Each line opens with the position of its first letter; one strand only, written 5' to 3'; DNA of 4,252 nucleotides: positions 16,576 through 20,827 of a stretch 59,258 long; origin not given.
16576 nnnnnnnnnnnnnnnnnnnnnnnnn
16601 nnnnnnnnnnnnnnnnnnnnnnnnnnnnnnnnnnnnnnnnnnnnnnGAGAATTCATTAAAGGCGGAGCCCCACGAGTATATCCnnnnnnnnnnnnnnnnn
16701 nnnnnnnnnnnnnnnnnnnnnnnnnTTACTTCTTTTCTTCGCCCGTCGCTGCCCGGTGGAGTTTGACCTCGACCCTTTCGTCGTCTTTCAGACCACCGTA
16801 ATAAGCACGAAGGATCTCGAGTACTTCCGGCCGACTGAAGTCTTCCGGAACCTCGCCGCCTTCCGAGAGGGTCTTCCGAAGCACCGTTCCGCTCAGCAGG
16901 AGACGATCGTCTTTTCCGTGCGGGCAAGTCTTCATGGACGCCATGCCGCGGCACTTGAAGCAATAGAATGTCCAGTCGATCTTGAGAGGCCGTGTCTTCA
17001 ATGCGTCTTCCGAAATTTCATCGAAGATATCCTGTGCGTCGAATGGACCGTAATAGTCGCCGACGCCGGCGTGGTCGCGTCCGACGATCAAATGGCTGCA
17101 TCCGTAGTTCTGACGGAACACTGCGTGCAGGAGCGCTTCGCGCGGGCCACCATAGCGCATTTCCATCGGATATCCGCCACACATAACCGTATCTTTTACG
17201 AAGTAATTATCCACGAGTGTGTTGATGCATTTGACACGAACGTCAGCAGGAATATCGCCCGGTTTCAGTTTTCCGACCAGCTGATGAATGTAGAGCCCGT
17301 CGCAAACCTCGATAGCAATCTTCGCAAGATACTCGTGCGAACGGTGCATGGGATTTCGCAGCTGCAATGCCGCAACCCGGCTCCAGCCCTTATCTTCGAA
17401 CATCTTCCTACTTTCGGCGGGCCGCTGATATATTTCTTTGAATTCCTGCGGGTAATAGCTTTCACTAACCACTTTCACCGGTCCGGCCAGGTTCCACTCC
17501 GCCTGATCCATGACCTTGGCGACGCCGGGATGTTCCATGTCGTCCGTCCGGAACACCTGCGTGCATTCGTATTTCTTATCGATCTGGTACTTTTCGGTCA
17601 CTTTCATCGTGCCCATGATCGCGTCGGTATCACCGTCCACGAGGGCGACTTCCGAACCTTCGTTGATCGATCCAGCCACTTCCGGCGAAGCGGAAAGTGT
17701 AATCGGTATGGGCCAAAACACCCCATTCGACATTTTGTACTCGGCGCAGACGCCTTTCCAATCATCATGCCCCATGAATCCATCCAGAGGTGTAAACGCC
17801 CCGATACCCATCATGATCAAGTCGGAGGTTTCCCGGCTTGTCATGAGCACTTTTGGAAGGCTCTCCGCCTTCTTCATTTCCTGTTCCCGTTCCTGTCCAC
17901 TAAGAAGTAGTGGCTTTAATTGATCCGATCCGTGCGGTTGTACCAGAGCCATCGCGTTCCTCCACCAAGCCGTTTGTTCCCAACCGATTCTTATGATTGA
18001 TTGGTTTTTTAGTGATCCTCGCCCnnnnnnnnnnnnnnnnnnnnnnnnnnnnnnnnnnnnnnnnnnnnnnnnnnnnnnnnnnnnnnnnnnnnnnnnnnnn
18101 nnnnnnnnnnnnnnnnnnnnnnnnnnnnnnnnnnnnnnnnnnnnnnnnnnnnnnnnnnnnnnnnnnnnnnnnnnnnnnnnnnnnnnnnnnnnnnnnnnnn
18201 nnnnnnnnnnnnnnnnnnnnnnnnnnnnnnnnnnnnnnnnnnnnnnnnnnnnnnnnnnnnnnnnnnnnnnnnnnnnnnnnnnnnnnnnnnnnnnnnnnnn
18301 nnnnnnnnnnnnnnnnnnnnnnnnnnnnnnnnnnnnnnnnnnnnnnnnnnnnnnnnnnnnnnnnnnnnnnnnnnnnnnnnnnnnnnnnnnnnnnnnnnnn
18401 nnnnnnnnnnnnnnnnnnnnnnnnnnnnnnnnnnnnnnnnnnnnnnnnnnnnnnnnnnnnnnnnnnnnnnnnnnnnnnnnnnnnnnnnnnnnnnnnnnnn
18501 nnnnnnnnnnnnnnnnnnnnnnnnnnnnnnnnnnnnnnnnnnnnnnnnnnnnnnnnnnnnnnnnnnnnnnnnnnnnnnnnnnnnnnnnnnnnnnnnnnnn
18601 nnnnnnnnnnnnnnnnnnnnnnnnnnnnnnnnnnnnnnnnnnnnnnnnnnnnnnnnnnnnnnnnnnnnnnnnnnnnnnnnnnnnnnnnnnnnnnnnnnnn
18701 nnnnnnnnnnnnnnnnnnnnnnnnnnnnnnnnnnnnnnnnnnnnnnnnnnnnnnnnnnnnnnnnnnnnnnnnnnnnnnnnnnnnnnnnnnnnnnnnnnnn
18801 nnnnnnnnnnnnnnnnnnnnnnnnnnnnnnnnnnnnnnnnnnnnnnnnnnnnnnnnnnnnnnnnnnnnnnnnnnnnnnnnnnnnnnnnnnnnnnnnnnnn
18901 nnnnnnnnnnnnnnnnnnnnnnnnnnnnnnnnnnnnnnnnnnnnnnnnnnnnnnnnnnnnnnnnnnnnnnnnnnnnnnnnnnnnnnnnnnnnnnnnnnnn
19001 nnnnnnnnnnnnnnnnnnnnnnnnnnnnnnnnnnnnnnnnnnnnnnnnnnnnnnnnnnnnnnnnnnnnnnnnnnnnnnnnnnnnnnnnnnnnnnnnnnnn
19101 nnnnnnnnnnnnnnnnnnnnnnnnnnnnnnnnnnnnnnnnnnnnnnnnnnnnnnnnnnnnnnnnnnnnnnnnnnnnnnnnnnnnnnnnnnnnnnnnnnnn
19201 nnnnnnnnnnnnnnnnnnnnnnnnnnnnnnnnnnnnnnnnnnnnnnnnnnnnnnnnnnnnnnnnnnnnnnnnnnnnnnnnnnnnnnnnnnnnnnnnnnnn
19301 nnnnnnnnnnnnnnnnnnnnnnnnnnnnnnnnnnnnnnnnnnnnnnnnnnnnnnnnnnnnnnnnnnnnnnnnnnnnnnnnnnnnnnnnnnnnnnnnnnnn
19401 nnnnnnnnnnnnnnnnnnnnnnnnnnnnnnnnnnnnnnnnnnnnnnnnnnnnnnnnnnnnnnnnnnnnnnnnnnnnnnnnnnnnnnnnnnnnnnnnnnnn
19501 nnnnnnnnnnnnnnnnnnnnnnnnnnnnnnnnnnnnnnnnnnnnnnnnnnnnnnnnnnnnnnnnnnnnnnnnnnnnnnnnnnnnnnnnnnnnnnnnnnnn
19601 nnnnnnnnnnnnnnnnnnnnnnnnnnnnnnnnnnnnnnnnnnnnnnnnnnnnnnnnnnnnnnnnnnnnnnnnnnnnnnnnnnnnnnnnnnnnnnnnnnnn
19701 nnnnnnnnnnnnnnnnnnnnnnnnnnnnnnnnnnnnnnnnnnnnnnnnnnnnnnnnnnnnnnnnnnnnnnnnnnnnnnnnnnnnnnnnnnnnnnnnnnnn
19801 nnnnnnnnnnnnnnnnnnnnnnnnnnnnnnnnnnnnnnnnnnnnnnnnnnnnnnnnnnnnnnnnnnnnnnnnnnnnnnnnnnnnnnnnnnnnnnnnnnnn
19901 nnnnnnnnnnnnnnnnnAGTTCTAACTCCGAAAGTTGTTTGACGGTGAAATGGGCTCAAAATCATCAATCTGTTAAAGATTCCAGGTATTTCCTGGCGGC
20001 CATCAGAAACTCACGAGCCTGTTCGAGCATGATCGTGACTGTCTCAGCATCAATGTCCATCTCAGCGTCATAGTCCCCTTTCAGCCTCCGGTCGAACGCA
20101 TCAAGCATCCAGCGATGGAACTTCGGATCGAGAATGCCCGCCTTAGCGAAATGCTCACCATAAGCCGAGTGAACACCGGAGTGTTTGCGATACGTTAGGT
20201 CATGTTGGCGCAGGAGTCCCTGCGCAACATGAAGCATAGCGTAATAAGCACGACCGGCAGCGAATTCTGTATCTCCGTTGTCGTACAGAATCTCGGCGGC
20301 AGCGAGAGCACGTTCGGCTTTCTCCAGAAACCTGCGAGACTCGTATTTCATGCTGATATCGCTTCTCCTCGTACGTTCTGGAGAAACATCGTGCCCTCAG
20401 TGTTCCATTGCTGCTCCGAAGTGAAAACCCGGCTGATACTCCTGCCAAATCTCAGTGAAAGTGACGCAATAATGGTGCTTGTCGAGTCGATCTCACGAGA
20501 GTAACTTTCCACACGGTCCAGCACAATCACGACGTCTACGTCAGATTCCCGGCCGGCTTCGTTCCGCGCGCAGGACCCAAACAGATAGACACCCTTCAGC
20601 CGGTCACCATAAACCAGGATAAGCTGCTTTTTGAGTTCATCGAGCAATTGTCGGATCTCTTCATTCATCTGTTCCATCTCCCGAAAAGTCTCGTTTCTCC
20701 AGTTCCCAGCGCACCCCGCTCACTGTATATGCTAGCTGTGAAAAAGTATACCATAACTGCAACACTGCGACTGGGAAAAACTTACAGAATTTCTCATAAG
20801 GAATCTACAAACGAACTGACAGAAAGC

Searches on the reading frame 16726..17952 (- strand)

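Call 19: search_protein_families(library=pfam, max_evalue=0.001, proteins=[window:16726-17952:-])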
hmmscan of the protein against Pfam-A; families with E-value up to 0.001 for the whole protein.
window:16726-17952:- (408 aa): 2 families
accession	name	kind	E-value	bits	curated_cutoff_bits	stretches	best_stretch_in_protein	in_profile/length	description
PF01747.23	ATP-sulfurylase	-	3.1e-88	295.1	24.3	1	173-383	2-211/212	ATP-sulfurylase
PF14306.12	PUA_2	-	5.5e-53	179.3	27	1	5-163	2-158/159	PUA-like domain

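Call 72: search_protein_families(library=pfam, max_evalue=1, proteins=[L012:645-863:+, L012:863-1144:+])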
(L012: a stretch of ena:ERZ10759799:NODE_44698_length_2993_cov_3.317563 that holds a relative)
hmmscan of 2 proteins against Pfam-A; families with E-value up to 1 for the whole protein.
L012:645-863:+ (73 aa): 0 families

L012:863-1144:+ (94 aa): 5 families
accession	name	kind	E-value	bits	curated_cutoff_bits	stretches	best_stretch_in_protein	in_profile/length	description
PF15738.11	YafQ_toxin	-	9.6e-07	29.5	30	1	3-93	2-86/88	Bacterial toxin of type II toxin-antitoxin system, YafQ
PF06769.20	YoeB_toxin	-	0.0016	18.9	27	1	18-72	13-67/80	YoeB-like toxin of bacterial type II toxin-antitoxin system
PF05016.21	ParE_toxin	-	0.051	14.6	23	1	14-94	11-89/89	ParE toxin of type II toxin-antitoxin system, parDE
PF13977.11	TetR_C_6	-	0.077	13.6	27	1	14-61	40-91/115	BetI-type transcriptional repressor, C-terminal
PF05015.19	HigB-like_toxin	-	0.08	13.9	27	1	21-74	28-81/91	RelE-like toxin of type II toxin-antitoxin system HigB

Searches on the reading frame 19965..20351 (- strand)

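Call 74: search_protein_families(library=pfam, max_evalue=0.01, proteins=[window:19965-20351:-])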
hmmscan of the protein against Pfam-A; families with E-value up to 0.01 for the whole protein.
window:19965-20351:- (128 aa): 2 families
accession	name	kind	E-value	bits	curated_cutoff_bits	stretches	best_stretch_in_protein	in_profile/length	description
PF05168.19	HEPN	-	9.1e-15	55.3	22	1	6-120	2-115/117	HEPN domain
PF18498.6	DUF5618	-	0.0075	16.9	33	0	4-117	5-117/121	Domain of unknown function (DUF5618)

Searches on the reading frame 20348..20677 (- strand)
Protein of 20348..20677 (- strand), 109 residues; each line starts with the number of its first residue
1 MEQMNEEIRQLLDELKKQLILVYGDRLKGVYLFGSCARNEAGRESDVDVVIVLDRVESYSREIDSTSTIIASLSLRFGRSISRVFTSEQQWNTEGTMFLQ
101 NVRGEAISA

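Call 74: search_protein_families(library=pfam, max_evalue=0.01, proteins=[window:20348-20677:-])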
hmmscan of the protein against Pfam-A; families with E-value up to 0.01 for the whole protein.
window:20348-20677:- (109 aa): 3 families
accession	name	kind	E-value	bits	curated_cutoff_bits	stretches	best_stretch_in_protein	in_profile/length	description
PF01909.29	NTP_transf_2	-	3.5e-10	40.6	21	1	9-58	2-45/93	Nucleotidyltransferase domain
PF18765.7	Polbeta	-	9e-09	35.8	26.9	1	26-69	12-55/93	Polymerase beta, Nucleotidyltransferase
PF22600.2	MTPAP-like_central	-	0.00017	22.1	27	1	3-63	17-75/139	Poly(A) RNA polymerase, mitochondrial-like, central palm domain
